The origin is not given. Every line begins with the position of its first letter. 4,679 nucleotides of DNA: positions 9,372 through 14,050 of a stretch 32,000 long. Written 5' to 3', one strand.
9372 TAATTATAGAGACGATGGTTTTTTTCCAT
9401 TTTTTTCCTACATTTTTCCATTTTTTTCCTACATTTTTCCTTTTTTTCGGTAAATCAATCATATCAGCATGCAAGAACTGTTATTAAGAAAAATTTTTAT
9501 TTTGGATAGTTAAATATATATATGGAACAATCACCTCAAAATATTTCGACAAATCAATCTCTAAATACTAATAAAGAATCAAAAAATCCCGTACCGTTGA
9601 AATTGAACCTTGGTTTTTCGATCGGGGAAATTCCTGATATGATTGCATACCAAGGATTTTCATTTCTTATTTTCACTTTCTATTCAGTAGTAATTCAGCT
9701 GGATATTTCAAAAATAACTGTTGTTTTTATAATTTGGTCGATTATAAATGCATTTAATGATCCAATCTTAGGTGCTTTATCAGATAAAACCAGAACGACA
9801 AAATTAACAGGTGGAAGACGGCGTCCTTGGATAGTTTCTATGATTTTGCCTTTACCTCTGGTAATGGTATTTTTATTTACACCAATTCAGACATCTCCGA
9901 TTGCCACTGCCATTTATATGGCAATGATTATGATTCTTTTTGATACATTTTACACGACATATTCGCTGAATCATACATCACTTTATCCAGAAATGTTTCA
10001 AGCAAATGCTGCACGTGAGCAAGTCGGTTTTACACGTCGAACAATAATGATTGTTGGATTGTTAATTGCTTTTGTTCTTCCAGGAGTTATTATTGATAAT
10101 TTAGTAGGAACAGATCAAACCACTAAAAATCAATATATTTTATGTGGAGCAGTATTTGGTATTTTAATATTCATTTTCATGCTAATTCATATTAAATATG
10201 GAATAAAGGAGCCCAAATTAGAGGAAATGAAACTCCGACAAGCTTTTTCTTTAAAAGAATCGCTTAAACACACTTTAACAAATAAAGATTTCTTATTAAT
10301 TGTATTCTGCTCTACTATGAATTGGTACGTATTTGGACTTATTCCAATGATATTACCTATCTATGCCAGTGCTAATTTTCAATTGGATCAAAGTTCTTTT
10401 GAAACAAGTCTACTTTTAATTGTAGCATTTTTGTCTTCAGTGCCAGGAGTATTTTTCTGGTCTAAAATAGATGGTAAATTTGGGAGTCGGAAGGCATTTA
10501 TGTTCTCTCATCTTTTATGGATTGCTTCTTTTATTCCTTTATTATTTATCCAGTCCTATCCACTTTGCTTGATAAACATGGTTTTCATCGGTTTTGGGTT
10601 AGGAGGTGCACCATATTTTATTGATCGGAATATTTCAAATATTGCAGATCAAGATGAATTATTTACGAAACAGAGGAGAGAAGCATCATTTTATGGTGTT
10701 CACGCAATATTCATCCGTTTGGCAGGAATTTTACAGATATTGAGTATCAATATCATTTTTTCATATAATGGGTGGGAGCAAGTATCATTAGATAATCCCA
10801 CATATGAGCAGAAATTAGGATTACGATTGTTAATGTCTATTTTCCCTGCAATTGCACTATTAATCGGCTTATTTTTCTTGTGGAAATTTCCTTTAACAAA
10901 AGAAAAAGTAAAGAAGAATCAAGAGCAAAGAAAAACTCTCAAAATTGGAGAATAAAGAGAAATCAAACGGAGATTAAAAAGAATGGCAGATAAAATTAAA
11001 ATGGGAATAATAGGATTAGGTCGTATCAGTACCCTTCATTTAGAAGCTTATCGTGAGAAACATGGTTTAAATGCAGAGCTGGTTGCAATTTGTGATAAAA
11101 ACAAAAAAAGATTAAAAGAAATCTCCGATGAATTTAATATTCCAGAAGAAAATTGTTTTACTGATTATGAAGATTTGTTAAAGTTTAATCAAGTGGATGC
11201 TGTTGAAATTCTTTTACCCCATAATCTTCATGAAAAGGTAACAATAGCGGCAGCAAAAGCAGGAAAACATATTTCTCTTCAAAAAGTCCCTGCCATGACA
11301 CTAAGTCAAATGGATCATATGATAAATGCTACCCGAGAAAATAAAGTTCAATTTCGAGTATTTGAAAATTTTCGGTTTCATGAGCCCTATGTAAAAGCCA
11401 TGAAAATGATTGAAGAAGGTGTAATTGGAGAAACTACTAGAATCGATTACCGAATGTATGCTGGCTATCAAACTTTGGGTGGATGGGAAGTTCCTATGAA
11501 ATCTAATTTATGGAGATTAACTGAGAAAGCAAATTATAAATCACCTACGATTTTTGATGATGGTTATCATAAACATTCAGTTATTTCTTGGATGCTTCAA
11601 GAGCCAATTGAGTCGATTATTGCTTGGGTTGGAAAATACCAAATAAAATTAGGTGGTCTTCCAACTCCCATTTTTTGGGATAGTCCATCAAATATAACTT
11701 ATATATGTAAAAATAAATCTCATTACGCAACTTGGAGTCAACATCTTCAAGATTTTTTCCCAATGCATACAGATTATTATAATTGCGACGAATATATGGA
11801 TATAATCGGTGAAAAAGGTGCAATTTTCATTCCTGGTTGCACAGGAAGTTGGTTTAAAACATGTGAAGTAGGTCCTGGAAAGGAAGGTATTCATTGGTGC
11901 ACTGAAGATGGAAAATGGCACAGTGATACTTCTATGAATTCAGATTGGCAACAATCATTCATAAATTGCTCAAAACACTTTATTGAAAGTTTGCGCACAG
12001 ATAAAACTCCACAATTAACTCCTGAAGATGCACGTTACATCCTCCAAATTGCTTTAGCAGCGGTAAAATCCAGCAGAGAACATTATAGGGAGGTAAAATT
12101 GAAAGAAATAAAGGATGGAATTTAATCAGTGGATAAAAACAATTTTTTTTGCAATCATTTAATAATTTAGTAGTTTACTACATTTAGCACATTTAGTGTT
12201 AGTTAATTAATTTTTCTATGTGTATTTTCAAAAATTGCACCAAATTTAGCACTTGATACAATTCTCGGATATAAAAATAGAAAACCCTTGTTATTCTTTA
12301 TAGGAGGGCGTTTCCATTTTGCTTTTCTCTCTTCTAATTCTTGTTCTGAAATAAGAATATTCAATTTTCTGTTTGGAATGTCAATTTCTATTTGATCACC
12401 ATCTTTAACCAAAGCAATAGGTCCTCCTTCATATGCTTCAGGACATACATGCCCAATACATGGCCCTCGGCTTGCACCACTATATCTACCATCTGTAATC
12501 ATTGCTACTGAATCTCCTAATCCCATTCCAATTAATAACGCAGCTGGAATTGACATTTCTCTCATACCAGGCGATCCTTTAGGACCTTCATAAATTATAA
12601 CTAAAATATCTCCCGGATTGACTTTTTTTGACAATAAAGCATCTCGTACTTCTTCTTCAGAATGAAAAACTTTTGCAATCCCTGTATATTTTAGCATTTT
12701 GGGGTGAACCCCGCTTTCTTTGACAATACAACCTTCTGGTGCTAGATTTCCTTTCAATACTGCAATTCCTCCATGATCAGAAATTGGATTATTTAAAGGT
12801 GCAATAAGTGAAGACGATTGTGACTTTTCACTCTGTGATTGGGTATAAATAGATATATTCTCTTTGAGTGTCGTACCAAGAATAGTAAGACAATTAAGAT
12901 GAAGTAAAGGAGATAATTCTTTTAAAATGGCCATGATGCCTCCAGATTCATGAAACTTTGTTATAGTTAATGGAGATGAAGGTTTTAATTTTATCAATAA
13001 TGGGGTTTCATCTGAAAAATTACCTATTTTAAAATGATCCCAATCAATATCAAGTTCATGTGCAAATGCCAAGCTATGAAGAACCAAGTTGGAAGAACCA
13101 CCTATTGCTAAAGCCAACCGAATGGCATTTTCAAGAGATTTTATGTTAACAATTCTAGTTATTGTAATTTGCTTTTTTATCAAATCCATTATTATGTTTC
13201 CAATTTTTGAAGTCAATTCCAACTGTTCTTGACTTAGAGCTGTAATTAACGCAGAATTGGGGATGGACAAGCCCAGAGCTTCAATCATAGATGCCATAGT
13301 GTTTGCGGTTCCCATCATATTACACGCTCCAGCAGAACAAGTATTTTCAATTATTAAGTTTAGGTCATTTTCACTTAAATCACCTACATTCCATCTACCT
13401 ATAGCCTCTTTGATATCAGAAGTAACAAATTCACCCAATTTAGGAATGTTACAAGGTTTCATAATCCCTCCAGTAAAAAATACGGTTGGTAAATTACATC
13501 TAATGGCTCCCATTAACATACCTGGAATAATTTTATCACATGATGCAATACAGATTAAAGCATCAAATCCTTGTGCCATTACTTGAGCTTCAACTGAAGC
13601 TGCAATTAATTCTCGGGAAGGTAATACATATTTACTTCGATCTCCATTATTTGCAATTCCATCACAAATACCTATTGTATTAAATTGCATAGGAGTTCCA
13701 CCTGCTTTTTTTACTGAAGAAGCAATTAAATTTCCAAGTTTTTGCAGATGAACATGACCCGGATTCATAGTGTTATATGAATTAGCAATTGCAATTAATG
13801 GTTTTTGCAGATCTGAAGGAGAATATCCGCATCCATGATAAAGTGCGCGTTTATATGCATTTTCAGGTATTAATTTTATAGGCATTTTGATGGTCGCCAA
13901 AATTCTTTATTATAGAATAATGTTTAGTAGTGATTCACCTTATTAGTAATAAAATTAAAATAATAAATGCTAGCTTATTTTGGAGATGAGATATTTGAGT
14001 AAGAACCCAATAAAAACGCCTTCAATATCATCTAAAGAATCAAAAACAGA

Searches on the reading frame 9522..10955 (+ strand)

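Call 19: search_protein_families(library=pfam, proteins=[window:9522-10955:+])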
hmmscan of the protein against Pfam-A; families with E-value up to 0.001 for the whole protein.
window:9522-10955:+ (477 aa): 2 families
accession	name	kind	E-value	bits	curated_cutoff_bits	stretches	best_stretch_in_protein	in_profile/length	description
PF13347.12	MFS_2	-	4e-55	187.5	27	1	31-460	1-427/427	MFS/sugar transport protein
PF07690.21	MFS_1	-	3.4e-20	72.7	33.4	2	174-404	128-345/347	Major Facilitator Superfamily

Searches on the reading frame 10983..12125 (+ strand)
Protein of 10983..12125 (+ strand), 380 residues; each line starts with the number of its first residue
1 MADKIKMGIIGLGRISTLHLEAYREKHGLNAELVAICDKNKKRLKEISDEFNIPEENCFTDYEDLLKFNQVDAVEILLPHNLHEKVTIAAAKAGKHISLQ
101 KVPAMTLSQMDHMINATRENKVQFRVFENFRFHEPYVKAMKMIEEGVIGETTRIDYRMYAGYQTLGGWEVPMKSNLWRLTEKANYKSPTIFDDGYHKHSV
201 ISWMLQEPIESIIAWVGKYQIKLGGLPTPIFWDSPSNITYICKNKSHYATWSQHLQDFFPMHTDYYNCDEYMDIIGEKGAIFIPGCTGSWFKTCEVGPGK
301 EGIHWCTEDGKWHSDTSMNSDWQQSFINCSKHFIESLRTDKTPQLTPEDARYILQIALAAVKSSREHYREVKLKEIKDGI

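Call 19: search_protein_families(library=pfam, proteins=[window:10983-12125:+])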
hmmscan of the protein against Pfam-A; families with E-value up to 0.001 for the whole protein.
window:10983-12125:+ (380 aa): 4 families
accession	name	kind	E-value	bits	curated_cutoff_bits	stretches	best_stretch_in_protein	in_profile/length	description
PF01408.29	GFO_IDH_MocA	-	8.3e-22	78.6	24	1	5-126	1-118/120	Oxidoreductase family, NAD-binding Rossmann fold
PF22725.1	GFO_IDH_MocA_C3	-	1.5e-05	25.4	27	1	136-219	1-75/124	GFO/IDH/MocA C-terminal domain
PF02894.22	GFO_IDH_MocA_C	-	2.3e-05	24.8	22.9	0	268-368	114-214/218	Oxidoreductase family, C-terminal alpha/beta domain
PF03447.22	NAD_binding_3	-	0.0007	20.7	24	0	11-125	1-114/116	Homoserine dehydrogenase, NAD binding domain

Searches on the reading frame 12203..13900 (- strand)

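Call 19: search_protein_families(library=pfam, proteins=[window:12203-13900:-])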
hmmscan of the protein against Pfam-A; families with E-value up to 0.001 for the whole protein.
window:12203-13900:- (565 aa): 2 families
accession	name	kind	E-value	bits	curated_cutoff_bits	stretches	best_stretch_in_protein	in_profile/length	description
PF00920.27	ILVD_EDD_N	-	5.9e-108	361.2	27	1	33-348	1-316/316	Dihydroxy-acid/6-phosphogluconate dehydratase N-terminal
PF24877.1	ILV_EDD_C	-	1.6e-73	246.6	27.7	1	365-555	2-191/191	Dihydroxy-acid/6-phosphogluconate dehydratase C-terminal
